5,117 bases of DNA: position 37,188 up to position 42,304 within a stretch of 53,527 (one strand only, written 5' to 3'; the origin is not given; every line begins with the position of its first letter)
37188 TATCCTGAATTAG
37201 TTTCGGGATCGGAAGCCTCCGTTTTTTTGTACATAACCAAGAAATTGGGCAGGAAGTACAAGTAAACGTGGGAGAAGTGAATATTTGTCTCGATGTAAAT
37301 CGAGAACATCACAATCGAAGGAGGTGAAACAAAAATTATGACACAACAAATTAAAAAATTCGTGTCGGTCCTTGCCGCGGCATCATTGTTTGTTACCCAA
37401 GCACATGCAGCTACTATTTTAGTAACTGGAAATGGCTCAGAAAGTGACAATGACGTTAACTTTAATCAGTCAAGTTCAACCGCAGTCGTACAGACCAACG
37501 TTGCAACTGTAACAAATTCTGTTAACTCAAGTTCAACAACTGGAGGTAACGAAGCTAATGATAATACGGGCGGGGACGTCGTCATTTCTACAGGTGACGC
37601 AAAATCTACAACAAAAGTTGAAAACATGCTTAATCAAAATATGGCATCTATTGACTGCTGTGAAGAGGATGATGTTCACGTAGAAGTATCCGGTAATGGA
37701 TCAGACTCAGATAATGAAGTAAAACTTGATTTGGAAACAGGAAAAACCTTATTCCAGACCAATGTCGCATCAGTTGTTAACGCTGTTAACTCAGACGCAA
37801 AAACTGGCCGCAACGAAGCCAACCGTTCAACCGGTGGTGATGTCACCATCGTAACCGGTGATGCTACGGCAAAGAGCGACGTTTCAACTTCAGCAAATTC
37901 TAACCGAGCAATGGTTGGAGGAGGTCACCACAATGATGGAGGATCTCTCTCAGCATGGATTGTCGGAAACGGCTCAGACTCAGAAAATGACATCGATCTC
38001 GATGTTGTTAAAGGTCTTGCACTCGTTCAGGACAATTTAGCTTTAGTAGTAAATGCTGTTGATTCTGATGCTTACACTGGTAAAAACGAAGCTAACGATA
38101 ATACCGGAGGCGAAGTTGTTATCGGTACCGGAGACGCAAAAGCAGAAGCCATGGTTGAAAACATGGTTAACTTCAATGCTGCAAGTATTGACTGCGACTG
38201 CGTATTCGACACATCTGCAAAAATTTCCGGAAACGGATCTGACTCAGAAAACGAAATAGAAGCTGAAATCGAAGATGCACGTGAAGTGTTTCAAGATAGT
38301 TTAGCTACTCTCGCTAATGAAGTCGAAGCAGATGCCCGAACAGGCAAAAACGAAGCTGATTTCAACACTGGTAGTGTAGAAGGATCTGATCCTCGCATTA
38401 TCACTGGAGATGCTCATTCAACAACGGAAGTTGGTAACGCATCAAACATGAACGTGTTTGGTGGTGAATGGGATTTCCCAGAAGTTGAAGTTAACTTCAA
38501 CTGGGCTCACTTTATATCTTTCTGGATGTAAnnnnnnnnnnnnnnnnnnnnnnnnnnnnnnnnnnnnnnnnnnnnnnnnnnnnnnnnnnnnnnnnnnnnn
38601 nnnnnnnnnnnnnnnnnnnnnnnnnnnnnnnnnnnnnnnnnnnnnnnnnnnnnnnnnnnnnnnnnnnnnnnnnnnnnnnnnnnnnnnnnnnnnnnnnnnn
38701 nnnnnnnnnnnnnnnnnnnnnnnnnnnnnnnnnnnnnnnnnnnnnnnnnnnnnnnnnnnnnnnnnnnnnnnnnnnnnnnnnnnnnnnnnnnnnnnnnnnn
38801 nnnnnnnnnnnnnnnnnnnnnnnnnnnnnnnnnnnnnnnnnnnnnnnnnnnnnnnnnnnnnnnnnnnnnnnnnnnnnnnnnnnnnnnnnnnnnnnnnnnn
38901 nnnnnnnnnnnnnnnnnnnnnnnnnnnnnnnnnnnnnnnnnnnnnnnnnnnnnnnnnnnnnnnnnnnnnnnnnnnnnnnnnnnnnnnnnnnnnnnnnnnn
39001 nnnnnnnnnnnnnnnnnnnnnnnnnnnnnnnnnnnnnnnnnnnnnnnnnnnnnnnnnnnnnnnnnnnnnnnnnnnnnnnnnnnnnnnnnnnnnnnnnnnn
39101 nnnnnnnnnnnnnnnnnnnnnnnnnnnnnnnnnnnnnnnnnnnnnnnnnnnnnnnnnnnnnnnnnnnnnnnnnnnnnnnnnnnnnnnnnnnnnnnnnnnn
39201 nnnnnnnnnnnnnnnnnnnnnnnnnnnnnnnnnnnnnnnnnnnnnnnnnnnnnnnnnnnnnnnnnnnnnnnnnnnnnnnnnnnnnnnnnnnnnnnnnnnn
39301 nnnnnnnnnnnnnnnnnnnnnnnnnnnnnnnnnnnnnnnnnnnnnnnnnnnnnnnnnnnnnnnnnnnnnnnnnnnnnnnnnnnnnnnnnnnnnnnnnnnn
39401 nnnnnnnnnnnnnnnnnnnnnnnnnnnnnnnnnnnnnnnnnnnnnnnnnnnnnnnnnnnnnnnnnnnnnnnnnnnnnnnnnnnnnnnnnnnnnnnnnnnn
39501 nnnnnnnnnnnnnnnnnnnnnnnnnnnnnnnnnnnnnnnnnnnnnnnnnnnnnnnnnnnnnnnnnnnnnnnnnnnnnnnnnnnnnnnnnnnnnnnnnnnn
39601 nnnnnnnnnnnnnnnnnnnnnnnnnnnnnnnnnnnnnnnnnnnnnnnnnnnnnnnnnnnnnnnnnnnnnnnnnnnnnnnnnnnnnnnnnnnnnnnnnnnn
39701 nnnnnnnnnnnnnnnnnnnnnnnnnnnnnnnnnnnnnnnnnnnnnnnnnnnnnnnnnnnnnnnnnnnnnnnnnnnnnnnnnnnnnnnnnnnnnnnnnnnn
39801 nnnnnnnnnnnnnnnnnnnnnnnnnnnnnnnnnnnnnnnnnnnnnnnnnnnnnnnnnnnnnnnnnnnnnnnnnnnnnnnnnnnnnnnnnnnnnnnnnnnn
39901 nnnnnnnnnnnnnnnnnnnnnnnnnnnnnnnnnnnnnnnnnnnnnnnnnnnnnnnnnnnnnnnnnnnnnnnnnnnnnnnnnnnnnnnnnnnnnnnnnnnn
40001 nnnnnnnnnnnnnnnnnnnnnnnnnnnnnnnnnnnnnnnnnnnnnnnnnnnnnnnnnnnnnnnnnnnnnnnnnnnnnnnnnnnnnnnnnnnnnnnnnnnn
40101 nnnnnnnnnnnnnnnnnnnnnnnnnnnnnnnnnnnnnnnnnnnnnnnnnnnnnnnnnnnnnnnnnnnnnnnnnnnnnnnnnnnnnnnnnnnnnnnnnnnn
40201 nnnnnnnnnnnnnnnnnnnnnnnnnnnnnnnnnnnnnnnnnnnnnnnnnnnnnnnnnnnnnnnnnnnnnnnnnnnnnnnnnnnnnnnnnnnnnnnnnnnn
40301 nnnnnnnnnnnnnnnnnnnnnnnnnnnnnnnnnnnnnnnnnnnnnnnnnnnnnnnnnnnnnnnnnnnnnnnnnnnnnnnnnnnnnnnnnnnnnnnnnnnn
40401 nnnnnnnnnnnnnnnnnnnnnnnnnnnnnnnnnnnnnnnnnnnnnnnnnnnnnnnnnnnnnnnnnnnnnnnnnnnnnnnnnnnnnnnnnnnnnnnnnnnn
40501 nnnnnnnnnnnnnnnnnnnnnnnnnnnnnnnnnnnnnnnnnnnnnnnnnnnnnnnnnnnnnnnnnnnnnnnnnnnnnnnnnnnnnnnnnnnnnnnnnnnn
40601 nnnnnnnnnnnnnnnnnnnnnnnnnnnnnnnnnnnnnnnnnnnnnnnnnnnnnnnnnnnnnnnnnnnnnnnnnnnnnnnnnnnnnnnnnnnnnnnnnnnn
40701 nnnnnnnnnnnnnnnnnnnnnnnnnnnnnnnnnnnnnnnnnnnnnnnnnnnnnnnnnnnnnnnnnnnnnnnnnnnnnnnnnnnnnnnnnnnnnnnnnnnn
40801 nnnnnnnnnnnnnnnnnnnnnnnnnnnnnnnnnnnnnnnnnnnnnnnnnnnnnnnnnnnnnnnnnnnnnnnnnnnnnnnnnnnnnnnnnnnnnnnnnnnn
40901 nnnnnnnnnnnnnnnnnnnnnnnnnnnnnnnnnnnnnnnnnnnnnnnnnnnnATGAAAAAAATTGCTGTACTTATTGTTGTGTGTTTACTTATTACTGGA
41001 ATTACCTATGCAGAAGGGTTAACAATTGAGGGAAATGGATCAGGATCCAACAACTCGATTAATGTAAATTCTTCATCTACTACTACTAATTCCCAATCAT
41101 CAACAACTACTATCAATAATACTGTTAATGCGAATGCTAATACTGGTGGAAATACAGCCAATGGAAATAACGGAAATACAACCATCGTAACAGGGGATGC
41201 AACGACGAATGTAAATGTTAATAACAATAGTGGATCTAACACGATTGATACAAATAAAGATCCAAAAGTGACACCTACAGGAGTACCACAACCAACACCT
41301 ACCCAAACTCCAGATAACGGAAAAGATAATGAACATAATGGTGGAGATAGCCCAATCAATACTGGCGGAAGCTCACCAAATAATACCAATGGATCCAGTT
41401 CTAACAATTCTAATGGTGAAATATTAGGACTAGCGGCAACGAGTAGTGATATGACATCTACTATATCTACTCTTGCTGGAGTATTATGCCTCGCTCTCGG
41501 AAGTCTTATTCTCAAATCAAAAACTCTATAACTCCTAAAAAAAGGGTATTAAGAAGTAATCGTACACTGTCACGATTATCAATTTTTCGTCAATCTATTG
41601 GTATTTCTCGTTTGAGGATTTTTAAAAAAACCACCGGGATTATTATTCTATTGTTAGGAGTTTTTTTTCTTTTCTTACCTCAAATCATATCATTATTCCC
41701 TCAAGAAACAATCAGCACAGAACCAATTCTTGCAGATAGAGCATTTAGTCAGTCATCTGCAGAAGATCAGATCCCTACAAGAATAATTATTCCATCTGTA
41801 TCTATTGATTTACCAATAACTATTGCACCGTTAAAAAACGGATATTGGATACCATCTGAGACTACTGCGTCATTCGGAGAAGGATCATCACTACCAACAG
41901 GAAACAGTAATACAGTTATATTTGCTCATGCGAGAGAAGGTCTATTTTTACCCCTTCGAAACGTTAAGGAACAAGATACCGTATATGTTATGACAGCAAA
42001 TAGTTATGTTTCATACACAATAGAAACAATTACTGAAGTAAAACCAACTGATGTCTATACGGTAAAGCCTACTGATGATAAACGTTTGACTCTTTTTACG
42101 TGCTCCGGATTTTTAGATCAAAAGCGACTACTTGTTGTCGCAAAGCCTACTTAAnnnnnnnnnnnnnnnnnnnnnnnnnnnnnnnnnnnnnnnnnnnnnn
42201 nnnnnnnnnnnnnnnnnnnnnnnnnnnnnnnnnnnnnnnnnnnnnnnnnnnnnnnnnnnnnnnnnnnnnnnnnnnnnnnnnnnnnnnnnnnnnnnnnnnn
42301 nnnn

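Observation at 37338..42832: Four paralogous secreted Asn/Gly/Thr repeat proteins plus a sortase: candidate beta-solenoid or functional-amyloid surface fibre system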

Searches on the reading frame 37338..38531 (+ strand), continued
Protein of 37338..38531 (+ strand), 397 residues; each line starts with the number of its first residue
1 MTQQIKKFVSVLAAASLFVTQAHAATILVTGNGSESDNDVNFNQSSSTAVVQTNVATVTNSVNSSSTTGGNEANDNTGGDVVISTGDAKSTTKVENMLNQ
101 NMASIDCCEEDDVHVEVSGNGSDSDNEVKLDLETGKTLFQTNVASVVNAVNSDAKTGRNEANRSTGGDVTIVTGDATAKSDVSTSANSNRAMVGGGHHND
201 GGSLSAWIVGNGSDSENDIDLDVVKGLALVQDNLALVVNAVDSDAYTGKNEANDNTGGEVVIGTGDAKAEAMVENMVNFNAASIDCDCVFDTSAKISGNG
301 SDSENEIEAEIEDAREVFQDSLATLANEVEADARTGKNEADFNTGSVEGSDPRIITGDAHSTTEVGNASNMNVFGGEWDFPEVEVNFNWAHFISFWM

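Call 82: search_protein_families(library=ncbifam, proteins=[L050:7510-8094:+, L063:12756-13316:+, L027:11103-11609:+, L005:12232-12954:+, L033:12871-13422:+, L007:12333-13070:+], max_evalue=0.001)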
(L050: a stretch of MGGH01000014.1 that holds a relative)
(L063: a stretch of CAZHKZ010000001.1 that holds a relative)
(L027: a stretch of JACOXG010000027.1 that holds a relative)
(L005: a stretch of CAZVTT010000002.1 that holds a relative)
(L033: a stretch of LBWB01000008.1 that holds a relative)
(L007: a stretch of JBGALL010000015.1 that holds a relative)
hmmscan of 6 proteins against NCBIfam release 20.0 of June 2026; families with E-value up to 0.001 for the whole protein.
L050:7510-8094:+ (195 aa): 6 families
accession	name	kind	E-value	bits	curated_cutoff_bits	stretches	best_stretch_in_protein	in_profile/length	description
TIGR01076.1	sortase_fam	subfamily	6.4e-13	48.7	39.35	1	67-195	3-121/136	sortase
NF033746.1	class_D_sortase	subfamily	3.7e-12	46.2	165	1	67-188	13-117/135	class D sortase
NF033745.1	class_C_sortase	subfamily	4.6e-12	46.1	160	1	67-195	96-214/220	class C sortase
NF058671.1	sortase_SrtD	exception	9.3e-12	45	140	1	67-188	67-171/187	class D sortase, LPxTATN-specific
TIGR03784.1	marine_sortase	equivalog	1.7e-05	24.5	158.25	1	130-188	100-159/174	class GN sortase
NF033748.1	class_F_sortase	subfamily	0.00072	19.2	166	1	68-164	15-109/155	class F sortase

L063:12756-13316:+ (187 aa): 6 families
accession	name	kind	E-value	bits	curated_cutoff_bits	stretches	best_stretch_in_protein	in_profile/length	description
NF033745.1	class_C_sortase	subfamily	3.3e-13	49.9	160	1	109-181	146-219/220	class C sortase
NF058671.1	sortase_SrtD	exception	6.3e-13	48.8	140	1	48-169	67-171/187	class D sortase, LPxTATN-specific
TIGR01076.1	sortase_fam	subfamily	1.7e-12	47.3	39.35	1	73-184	21-129/136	sortase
NF033746.1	class_D_sortase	subfamily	3e-12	46.5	165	1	48-182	13-133/135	class D sortase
NF033747.1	class_E_sortase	subfamily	4e-07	30.1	160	1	65-183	86-206/211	class E sortase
TIGR03784.1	marine_sortase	equivalog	0.00015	21.4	158.25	1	108-169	97-159/174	class GN sortase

L027:11103-11609:+ (169 aa): 4 families
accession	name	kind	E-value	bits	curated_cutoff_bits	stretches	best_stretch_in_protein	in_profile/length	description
NF033745.1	class_C_sortase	subfamily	4e-13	49.6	160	1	41-166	95-218/220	class C sortase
TIGR01076.1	sortase_fam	subfamily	5.7e-13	48.8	39.35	1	41-166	2-125/136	sortase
NF033746.1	class_D_sortase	subfamily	3.5e-08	33.3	165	1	41-167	12-132/135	class D sortase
NF058671.1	sortase_SrtD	exception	2.1e-06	27.5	140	1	63-156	81-175/187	class D sortase, LPxTATN-specific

L005:12232-12954:+ (241 aa): 7 families
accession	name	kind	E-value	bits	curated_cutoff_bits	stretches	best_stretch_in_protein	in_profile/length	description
NF058671.1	sortase_SrtD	exception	1.8e-13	50.6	140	1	119-226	64-171/187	class D sortase, LPxTATN-specific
NF033747.1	class_E_sortase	subfamily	5.2e-13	49.3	160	1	104-237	61-204/211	class E sortase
NF033746.1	class_D_sortase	subfamily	1.7e-12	47.4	165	1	129-226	20-117/135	class D sortase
TIGR01076.1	sortase_fam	subfamily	2e-12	47.1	39.35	1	135-237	16-126/136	sortase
NF033745.1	class_C_sortase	subfamily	4.3e-12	46.2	160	1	117-237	96-219/220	class C sortase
TIGR03784.1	marine_sortase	equivalog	1.8e-09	37.5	158.25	1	145-226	78-159/174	class GN sortase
NF033748.1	class_F_sortase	subfamily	0.00012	21.7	166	1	112-230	9-140/155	class F sortase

L033:12871-13422:+ (184 aa): 7 families
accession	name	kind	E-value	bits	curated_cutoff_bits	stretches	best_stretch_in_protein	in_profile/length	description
NF058671.1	sortase_SrtD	exception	7.3e-13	48.6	140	1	45-171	45-171/187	class D sortase, LPxTATN-specific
TIGR01076.1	sortase_fam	subfamily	7.6e-13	48.4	39.35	1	90-184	27-128/136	sortase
NF033747.1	class_E_sortase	subfamily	1e-11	45.1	160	1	46-182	58-204/211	class E sortase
NF033746.1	class_D_sortase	subfamily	3.1e-11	43.2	165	1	74-182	20-132/135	class D sortase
NF033745.1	class_C_sortase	subfamily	1e-09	38.5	160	1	61-183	95-220/220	class C sortase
NF033748.1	class_F_sortase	subfamily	2.5e-08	33.7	166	1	57-175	9-140/155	class F sortase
TIGR03784.1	marine_sortase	equivalog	1.2e-05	25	158.25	1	95-173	83-161/174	class GN sortase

L007:12333-13070:+ (246 aa): 7 families
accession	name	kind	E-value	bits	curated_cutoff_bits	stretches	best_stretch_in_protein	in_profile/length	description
TIGR01076.1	sortase_fam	subfamily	1.1e-11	44.7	39.35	1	123-243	3-126/136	sortase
NF033745.1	class_C_sortase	subfamily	2e-10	40.8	160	1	121-242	94-218/220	class C sortase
NF033747.1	class_E_sortase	subfamily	3.1e-09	37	160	1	156-243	105-204/211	class E sortase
NF058671.1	sortase_SrtD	exception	2.3e-08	33.9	140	1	125-232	69-171/187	class D sortase, LPxTATN-specific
NF033746.1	class_D_sortase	subfamily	7.3e-08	32.3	165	1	124-244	14-133/135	class D sortase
NF033748.1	class_F_sortase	subfamily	3.3e-06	26.8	166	1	113-236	4-140/155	class F sortase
TIGR03784.1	marine_sortase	equivalog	1.9e-05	24.4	158.25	1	156-232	83-159/174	class GN sortase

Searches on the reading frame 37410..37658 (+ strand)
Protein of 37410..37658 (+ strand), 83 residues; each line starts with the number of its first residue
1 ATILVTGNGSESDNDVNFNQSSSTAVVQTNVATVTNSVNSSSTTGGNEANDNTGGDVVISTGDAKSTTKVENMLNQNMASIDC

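Call 36: search_protein_representatives(alignment_id=A2)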
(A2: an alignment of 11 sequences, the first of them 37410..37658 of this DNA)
Query: 11 sequences, 85 profile positions. Proteins with E-value up to 0.001 (for the whole library): 3226; up to 1e-10: 2193; up to 1e-30: 657. The best 150 are listed.
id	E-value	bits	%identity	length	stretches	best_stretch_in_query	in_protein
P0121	1.9e-103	354.9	-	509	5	2-84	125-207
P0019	5.8e-101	347.0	-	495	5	2-84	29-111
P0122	5.8e-94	324.6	-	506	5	2-84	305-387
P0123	1.4e-93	323.4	-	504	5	7-84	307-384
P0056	1.3e-91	317.0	-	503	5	2-84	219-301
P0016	9.7e-88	304.6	-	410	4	2-83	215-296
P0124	1.5e-86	300.8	-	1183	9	5-81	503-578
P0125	1.9e-85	297.3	-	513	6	2-84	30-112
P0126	2.3e-85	297.0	-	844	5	2-82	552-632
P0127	2.4e-85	297.0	-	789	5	4-82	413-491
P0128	4.9e-84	292.8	-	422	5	2-83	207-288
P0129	6.8e-82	285.9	-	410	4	2-82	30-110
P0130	8.0e-81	282.4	-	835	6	2-81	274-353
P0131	9.0e-81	282.3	-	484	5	3-84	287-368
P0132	1.1e-80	282.1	-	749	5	3-81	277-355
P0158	6.3e-74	260.3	-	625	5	2-81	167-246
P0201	4.6e-69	244.8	-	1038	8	3-80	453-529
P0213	5.3e-68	241.4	-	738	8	3-83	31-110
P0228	1.3e-66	236.9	-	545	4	9-81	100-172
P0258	7.3e-64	228.1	-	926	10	3-75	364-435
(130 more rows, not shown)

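Call 55: search_solved_structures(query=A2, max_evalue=10)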
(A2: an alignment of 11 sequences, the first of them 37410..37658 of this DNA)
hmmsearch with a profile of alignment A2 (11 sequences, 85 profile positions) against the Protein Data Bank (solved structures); distinct sequences matched with E-value up to 10: 4.
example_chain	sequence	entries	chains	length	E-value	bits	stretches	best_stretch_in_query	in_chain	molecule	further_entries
9roc_A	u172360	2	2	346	1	12.8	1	37-65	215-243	Copper-containing nitrite reductase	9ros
8rfv_A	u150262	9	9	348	1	12.8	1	37-65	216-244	Copper-containing nitrite reductase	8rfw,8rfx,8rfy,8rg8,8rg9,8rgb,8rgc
6thf_A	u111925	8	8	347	1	12.8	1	37-65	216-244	Copper-containing nitrite reductase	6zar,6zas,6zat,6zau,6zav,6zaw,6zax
7qxk_A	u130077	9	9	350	1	12.8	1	37-65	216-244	Copper-containing nitrite reductase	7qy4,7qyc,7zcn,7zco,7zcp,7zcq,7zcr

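Call 88: search_protein_families(library=pfam, proteins=[P0124, P0201, P0258, P0126, P0130, P0121, P0213, P0228, P0158], max_evalue=0.001)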
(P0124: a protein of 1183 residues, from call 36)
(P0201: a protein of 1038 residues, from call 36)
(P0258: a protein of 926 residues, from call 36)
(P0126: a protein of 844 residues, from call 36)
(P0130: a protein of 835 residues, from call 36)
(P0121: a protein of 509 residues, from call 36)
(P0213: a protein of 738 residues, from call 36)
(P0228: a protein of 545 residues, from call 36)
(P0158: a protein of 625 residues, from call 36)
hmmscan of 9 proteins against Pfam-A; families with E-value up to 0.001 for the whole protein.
P0124 (1183 aa): 0 families

P0201 (1038 aa): 0 families

P0258 (926 aa): 0 families

P0126 (844 aa): 0 families

P0130 (835 aa): 0 families

P0121 (509 aa): 0 families

P0213 (738 aa): 0 families

P0228 (545 aa): 0 families

P0158 (625 aa): 0 families

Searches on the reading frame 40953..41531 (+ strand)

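Call 3: search_protein_families(library=pfam, proteins=[window:40953-41531:+], max_evalue=1)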
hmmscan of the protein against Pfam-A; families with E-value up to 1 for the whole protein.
window:40953-41531:+ (192 aa): 0 families

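Call 4: search_protein_families(library=ncbifam, proteins=[window:40953-41531:+], max_evalue=1)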
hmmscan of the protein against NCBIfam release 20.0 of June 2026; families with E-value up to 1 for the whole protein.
window:40953-41531:+ (192 aa): 1 family
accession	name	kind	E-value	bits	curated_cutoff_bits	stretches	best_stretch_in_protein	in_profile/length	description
NF038340.1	SAR2788_fam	subfamily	0.021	14.7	50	1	2-101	2-94/177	SAR2788 family putative toxin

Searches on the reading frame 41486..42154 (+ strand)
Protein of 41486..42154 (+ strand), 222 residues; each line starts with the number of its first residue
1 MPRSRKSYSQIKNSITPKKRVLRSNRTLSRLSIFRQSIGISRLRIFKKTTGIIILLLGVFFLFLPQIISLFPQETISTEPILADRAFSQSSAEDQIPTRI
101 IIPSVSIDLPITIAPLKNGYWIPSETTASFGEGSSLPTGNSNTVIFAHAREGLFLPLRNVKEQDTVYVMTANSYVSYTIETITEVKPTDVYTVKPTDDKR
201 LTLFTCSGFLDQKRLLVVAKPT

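Call 3: search_protein_families(library=pfam, proteins=[window:41486-42154:+], max_evalue=1)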
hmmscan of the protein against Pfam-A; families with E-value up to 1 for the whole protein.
window:41486-42154:+ (222 aa): 2 families
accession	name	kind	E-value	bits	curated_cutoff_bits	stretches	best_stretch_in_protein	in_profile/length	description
PF04203.18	Sortase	-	7.4e-18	64.9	26.6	1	101-221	2-124/125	Sortase domain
PF22131.1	CjCas9_PI_CTD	-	0.21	12.3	21.9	1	30-49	54-73/76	CRISPR-associated endonuclease CjCas9 PI-CTD domain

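Call 4: search_protein_families(library=ncbifam, proteins=[window:41486-42154:+], max_evalue=1)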
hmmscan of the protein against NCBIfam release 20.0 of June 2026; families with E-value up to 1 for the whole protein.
window:41486-42154:+ (222 aa): 7 families
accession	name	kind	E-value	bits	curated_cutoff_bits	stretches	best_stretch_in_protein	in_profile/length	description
NF033745.1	class_C_sortase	subfamily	3.4e-15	56.4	160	1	97-219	93-218/220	class C sortase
TIGR01076.1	sortase_fam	subfamily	7.2e-13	48.5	39.35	1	100-220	3-126/136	sortase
NF033746.1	class_D_sortase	subfamily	2.6e-08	33.8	165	1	132-209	41-117/135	class D sortase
NF058671.1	sortase_SrtD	exception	3.4e-08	33.4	140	1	132-209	95-171/187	class D sortase, LPxTATN-specific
NF033747.1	class_E_sortase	subfamily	1e-05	25.5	160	1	98-220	72-204/211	class E sortase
TIGR03784.1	marine_sortase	equivalog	2.1e-05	24.2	158.25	1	134-209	84-159/174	class GN sortase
NF033748.1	class_F_sortase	subfamily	2.4e-05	24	166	1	92-213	6-140/155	class F sortase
